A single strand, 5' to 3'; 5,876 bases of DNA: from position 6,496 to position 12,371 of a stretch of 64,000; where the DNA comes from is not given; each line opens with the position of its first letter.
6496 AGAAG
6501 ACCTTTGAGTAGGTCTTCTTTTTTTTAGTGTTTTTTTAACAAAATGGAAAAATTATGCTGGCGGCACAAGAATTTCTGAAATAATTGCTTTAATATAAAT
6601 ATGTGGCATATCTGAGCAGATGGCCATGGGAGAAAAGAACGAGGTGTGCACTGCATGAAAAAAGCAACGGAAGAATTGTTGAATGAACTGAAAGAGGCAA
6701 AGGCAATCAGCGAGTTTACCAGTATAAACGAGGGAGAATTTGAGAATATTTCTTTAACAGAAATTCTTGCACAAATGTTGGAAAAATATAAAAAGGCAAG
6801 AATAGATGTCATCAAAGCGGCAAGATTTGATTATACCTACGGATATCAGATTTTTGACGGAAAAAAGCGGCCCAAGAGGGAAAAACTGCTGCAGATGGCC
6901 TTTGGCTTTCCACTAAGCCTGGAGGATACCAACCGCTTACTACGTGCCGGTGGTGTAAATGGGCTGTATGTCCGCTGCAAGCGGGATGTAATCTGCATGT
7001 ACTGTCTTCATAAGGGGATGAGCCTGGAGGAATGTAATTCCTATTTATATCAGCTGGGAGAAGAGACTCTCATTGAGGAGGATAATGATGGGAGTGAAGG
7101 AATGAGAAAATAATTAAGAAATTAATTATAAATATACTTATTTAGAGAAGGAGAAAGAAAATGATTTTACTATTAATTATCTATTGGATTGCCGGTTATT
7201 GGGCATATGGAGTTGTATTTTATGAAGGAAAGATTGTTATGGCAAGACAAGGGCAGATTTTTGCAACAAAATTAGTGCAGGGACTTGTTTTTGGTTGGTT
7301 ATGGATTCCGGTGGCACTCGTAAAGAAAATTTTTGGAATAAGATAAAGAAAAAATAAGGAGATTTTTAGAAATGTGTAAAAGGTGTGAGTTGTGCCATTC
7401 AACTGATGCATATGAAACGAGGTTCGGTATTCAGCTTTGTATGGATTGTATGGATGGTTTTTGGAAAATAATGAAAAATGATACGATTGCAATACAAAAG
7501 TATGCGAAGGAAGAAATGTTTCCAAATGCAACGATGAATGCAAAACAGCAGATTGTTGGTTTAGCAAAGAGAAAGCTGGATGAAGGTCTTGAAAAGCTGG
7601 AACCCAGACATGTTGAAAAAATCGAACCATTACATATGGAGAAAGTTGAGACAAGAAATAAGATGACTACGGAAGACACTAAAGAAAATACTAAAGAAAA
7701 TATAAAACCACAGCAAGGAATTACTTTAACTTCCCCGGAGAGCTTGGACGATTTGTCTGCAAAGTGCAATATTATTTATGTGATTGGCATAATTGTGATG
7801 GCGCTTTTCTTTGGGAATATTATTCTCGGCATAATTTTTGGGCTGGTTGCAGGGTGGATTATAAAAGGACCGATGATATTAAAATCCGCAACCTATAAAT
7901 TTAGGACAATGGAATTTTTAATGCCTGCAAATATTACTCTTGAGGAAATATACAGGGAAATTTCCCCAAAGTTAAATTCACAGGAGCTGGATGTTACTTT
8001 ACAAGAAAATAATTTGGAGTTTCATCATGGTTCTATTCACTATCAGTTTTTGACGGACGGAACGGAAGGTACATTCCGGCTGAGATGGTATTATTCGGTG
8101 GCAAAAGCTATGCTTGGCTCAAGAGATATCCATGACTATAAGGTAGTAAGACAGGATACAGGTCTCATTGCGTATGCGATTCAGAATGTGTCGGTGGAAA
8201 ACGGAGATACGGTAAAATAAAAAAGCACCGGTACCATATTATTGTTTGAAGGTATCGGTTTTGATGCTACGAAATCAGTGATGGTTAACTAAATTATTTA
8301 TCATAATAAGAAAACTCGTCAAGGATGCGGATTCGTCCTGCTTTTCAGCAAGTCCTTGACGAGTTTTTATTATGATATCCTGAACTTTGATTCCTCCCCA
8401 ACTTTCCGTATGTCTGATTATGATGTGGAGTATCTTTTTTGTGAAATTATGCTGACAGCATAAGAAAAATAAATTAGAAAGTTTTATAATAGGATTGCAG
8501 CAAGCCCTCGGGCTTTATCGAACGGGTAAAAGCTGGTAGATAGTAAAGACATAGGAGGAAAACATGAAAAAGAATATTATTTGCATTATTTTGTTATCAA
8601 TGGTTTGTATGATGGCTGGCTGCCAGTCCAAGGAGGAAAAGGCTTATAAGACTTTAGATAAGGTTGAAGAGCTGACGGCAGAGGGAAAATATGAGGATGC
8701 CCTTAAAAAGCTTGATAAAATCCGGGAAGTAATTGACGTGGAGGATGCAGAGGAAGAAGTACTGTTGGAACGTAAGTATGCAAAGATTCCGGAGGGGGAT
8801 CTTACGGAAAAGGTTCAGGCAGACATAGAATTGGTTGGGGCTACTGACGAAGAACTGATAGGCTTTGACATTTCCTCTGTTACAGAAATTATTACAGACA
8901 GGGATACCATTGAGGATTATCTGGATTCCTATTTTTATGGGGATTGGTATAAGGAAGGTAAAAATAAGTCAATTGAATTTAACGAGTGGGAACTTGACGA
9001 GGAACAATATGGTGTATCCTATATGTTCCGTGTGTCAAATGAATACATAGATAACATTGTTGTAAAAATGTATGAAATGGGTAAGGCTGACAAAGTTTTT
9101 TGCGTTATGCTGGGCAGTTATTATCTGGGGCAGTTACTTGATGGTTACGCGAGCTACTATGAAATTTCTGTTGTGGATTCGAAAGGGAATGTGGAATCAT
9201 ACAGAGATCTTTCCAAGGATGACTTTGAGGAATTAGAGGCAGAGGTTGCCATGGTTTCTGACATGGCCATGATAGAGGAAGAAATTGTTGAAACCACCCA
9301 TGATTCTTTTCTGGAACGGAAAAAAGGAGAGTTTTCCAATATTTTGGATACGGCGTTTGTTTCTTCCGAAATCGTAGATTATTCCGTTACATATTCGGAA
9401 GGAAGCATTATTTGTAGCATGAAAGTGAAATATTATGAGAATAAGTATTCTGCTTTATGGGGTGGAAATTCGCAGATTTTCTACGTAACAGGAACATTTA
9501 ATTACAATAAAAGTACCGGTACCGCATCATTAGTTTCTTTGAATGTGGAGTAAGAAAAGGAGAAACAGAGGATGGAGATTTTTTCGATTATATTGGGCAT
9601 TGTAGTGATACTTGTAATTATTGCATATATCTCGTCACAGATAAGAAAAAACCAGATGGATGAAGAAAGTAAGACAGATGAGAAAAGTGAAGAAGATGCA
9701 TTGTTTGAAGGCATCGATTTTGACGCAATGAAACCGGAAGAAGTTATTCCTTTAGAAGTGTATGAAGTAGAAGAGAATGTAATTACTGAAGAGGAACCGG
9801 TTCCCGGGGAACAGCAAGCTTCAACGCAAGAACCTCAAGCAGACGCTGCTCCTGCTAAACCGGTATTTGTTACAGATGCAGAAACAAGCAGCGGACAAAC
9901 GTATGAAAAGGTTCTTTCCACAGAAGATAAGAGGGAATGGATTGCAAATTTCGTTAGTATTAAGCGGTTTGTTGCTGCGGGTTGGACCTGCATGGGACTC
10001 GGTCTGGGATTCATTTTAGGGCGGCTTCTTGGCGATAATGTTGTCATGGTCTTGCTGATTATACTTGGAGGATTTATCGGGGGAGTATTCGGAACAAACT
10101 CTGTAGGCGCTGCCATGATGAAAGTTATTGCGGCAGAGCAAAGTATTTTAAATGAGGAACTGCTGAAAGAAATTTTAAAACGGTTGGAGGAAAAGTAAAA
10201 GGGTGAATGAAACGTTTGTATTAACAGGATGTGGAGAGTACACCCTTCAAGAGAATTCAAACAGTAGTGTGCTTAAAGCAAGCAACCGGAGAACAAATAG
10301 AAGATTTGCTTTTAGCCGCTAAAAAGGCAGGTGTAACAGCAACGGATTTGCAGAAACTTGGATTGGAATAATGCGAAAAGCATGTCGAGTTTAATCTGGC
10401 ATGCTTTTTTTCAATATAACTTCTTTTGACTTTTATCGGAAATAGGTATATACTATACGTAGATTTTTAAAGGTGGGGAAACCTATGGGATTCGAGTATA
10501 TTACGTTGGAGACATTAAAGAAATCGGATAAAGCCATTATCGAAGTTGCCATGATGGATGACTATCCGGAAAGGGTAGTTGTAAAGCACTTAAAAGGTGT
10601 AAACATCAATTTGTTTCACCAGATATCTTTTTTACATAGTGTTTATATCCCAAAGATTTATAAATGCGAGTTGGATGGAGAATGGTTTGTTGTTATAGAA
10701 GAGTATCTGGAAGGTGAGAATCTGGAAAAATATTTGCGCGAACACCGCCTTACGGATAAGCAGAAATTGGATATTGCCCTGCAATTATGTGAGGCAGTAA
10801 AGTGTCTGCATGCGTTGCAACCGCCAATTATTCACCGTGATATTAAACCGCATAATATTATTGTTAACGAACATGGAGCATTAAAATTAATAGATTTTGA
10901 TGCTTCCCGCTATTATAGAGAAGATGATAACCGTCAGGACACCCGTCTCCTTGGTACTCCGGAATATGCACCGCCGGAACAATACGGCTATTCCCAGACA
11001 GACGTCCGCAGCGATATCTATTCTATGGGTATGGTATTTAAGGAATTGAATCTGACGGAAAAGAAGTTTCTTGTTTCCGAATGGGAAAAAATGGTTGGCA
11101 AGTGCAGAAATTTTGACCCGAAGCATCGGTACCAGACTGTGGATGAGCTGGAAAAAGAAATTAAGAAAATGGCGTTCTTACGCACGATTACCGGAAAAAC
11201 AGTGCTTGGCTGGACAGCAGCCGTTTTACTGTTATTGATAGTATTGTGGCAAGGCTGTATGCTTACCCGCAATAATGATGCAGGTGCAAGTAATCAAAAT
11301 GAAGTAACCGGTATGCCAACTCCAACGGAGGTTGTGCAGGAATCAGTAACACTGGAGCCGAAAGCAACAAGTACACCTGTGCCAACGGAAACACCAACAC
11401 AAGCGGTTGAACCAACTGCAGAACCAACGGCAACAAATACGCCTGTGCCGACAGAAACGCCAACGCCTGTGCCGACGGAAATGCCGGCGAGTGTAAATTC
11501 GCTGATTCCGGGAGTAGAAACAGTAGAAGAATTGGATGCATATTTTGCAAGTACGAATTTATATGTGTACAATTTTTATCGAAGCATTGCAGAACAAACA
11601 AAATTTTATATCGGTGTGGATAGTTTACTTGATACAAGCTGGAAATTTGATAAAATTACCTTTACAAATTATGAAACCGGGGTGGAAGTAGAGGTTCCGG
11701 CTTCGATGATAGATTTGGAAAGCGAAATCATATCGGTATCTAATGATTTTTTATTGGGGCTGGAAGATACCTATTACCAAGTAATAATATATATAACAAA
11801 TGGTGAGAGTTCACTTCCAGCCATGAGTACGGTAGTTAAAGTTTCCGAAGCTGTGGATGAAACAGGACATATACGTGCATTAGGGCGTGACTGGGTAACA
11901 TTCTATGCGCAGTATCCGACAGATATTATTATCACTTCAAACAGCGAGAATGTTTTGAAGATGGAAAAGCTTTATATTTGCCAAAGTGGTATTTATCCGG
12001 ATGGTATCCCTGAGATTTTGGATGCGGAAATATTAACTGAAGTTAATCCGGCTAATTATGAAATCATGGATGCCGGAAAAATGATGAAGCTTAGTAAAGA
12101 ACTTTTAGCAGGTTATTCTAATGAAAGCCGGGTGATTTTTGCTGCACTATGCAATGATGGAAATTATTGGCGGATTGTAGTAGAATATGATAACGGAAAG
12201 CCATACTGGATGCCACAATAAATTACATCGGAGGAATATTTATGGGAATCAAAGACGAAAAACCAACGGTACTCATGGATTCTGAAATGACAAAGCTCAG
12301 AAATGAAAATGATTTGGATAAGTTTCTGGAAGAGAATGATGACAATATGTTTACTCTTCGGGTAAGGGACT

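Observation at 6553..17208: A 17-bp palindrome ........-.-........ recurs 7 times (plus 1 degenerate copy), always exactly 21 nt upstream of a -10 hexamer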

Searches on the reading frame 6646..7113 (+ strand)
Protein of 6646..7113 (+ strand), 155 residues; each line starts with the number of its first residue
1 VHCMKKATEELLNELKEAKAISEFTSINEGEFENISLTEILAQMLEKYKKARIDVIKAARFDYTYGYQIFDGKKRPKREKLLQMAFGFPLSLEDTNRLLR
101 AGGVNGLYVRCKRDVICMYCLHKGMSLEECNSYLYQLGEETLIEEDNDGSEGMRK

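Call 8: search_protein_families(library=pfam, proteins=[window:6646-7113:+], max_evalue=0.01)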
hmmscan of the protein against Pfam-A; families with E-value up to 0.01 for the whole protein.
window:6646-7113:+ (155 aa): 0 families

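Call 11: search_protein_families(library=ncbifam, proteins=[window:6646-7113:+], max_evalue=0.01)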
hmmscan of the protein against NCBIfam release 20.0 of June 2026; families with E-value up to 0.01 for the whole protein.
window:6646-7113:+ (155 aa): 0 families

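Call 58: search_protein_families(library=padloc, proteins=[window:6646-7113:+], max_evalue=0.001)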
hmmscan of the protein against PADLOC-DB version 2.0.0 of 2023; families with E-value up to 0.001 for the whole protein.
window:6646-7113:+ (155 aa): 0 families

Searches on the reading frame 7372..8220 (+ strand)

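Call 8: search_protein_families(library=pfam, proteins=[window:7372-8220:+], max_evalue=0.01)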
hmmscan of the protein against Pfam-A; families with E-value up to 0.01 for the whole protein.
window:7372-8220:+ (282 aa): 2 families
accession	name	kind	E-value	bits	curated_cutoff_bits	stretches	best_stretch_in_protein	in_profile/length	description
PF13858.11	DUF4199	-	0.00069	20.5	32.3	1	86-165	94-164/165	Protein of unknown function (DUF4199)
PF16585.11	Lipocalin_8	-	0.0061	17.5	27.2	0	27-118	16-105/135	Lipocalin-like domain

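Call 11: search_protein_families(library=ncbifam, proteins=[window:7372-8220:+], max_evalue=0.01)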
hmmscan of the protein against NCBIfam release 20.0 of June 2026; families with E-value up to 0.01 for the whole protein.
window:7372-8220:+ (282 aa): 0 families

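Call 58: search_protein_families(library=padloc, proteins=[window:7372-8220:+], max_evalue=0.001)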
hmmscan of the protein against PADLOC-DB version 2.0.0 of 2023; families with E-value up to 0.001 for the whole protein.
window:7372-8220:+ (282 aa): 0 families

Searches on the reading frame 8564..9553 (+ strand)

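Call 8: search_protein_families(library=pfam, proteins=[window:8564-9553:+], max_evalue=0.01)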
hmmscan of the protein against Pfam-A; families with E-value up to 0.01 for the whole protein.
window:8564-9553:+ (329 aa): 1 family
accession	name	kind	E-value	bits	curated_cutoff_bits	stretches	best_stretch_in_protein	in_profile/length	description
PF19556.4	PRTRC_E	-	0.00017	21.8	26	1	21-63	112-151/175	PRTRC system protein E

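Call 11: search_protein_families(library=ncbifam, proteins=[window:8564-9553:+], max_evalue=0.01)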
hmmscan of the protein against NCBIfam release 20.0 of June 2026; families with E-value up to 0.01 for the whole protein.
window:8564-9553:+ (329 aa): 1 family
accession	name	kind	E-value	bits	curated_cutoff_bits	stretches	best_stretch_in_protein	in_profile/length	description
TIGR03302.1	OM_YfiO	subfamily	5.1e-05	22.9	81.4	1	7-82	4-88/239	outer membrane protein assembly factor BamD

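Call 38: search_protein_families(library=pfam, proteins=[window:8564-9553:+], max_evalue=0.01)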
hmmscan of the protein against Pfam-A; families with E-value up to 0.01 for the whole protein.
window:8564-9553:+ (329 aa): 1 family
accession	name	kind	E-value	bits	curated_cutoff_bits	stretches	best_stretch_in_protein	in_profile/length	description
PF19556.4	PRTRC_E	-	0.00017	21.8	26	1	21-63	112-151/175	PRTRC system protein E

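Call 58: search_protein_families(library=padloc, proteins=[window:8564-9553:+], max_evalue=0.001)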
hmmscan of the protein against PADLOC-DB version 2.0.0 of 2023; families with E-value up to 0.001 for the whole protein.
window:8564-9553:+ (329 aa): 0 families

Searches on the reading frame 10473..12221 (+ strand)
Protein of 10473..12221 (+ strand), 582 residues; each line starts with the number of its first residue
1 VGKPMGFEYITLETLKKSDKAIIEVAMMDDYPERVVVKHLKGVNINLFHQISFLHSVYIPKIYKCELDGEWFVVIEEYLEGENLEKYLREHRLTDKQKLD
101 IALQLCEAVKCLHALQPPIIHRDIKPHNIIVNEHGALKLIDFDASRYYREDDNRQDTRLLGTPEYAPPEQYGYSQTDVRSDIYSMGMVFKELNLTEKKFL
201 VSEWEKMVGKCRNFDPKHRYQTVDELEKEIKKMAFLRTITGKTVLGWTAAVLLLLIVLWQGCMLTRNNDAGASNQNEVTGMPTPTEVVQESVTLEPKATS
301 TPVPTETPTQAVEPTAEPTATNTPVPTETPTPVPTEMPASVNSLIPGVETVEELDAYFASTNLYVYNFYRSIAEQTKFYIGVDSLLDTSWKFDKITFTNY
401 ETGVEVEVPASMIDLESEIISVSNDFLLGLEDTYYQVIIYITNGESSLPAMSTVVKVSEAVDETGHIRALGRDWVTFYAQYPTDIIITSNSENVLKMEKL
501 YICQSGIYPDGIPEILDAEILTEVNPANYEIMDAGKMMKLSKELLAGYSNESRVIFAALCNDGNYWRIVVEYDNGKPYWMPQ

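Call 8: search_protein_families(library=pfam, proteins=[window:10473-12221:+], max_evalue=0.01)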
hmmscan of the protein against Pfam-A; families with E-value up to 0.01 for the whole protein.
window:10473-12221:+ (582 aa): 8 families
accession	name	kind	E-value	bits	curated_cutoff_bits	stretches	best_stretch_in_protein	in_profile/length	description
PF00069.31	Pkinase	-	6e-29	101.7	31.7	1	54-230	55-236/263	Protein kinase domain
PF07714.23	PK_Tyr_Ser-Thr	-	1.5e-20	74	23.1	1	48-194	49-199/258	Protein tyrosine and serine/threonine kinase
PF03109.22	ABC1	-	7.2e-07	29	22.9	1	52-155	125-224/244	ABC1 atypical kinase-like domain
PF01636.29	APH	-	0.00027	21.2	23.2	1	105-147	150-199/239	Phosphotransferase enzyme family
PF06293.20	Kdo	-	0.00032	20.7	21.3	1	72-149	93-173/207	Lipopolysaccharide kinase (Kdo/WaaP) family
PF14531.12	Kinase-like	-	0.00084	19.1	25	1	85-173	134-215/289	Kinase-like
PF17667.7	Pkinase_fungal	-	0.0012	18.1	24.1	1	104-164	291-358/387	Fungal protein kinase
PF01456.22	Mucin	-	0.0021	18.5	34.7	1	252-337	7-95/143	Mucin-like glycoprotein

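Call 11: search_protein_families(library=ncbifam, proteins=[window:10473-12221:+], max_evalue=0.01)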
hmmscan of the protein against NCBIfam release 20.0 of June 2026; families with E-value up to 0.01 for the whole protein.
window:10473-12221:+ (582 aa): 14 families
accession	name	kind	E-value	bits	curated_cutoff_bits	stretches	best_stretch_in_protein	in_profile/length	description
NF033483.0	PknB_PASTA_kin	equivalog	9.5e-33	114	450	1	58-192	68-201/563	Stk1 family PASTA domain-containing Ser/Thr kinase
NF047741.1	antiphage_MADS6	equivalog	8.5e-23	80.7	460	1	63-227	264-432/612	methylation-associated defense system protein kinase MAD6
NF052427.1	StpK7MSMEG_1200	equivalog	4.8e-16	58.3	900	1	66-199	77-209/601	serine/threonine protein kinase StpK7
NF038150.1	lanthi_synth_IV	equivalog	1.4e-14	53.4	650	1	69-189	266-386/851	class IV lanthionine synthetase LanL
NF043056.1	T4SS_LegK1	equivalog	1.9e-14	53.1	550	1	76-192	158-283/516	Dot/Icm T4SS effector kinase LegK1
TIGR03903.1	TOMM_kin_cyc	equivalog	1.7e-12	46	705.75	1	69-191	52-181/1267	TOMM system kinase/cyclase fusion protein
NF038151.1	lanthi_synth_III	equivalog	9.7e-10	37.5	575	1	74-205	301-435/833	class III lanthionine synthetase LanKC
NF009651.0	PRK13184.1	equivalog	8e-08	30.7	839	1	83-190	101-222/932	serine/threonine-protein kinase PknD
TIGR03724.2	arch_bud32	equivalog_domain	5.5e-06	26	125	1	57-152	55-138/193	KEOPS complex kinase/ATPase Bud32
NF053615.1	SerThrKinAfsKStmc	equivalog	6.3e-06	25.1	1300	1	102-187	118-201/809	protein serine/threonine kinase AfsK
NF033442.0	BREX_PglW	equivalog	9.4e-06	23.6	990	1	82-187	296-416/1391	BREX system serine/threonine kinase PglW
NF011464.0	PRK14879.1-7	equivalog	2e-05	24.4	246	1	56-145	67-149/221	Kae1-associated kinase Bud32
NF002475.0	PRK01723.1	equivalog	3.6e-05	22.9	142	1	77-154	128-199/241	3-deoxy-D-manno-octulosonic acid kinase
NF033761.1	gliding_GltJ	equivalog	0.00048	19.3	450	1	243-340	372-468/671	adventurous gliding motility protein GltJ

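Call 58: search_protein_families(library=padloc, proteins=[window:10473-12221:+], max_evalue=0.001)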
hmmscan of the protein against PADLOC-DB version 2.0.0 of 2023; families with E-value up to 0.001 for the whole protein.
window:10473-12221:+ (582 aa): 34 families (the best 25 are shown)
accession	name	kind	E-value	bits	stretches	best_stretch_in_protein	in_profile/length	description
PDLC04138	mad6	-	4.4e-36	123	1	54-192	109-249/659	mads_6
PDLC04060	PD-T4-6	-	7.2e-32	108.9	1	57-194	68-204/486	-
PDLC04053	PD-T4-6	-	1.7e-31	107.8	1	63-192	75-204/311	-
PDLC04042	PD-T4-6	-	2.8e-31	107.2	1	59-229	71-242/292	-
PDLC04047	PD-T4-6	-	2.1e-30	104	1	45-192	62-205/327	-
PDLC04061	PD-T4-6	-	1.3e-27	95.5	1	72-192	96-216/510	-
PDLC04057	PD-T4-6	-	1.8e-26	91.2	1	61-193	72-204/443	-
PDLC04048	PD-T4-6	-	2.4e-25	87.7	1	54-194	71-207/354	-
PDLC04052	PD-T4-6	-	1.8e-24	84.8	1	69-199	85-216/496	-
PDLC04043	PD-T4-6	-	4.8e-24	83.2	1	60-192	79-210/452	-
PDLC04054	PD-T4-6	-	5.9e-23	79.8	1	68-192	83-206/347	-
PDLC04044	PD-T4-6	-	1.7e-22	78.1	1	58-192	99-232/372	-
PDLC04040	PD-T4-6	-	6.5e-21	72.6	1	74-193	80-199/547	-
PDLC04045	PD-T4-6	-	9.4e-21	72.1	1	56-209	99-255/350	-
PDLC04062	PD-T4-6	-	9.8e-21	72.3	1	48-188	84-227/450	-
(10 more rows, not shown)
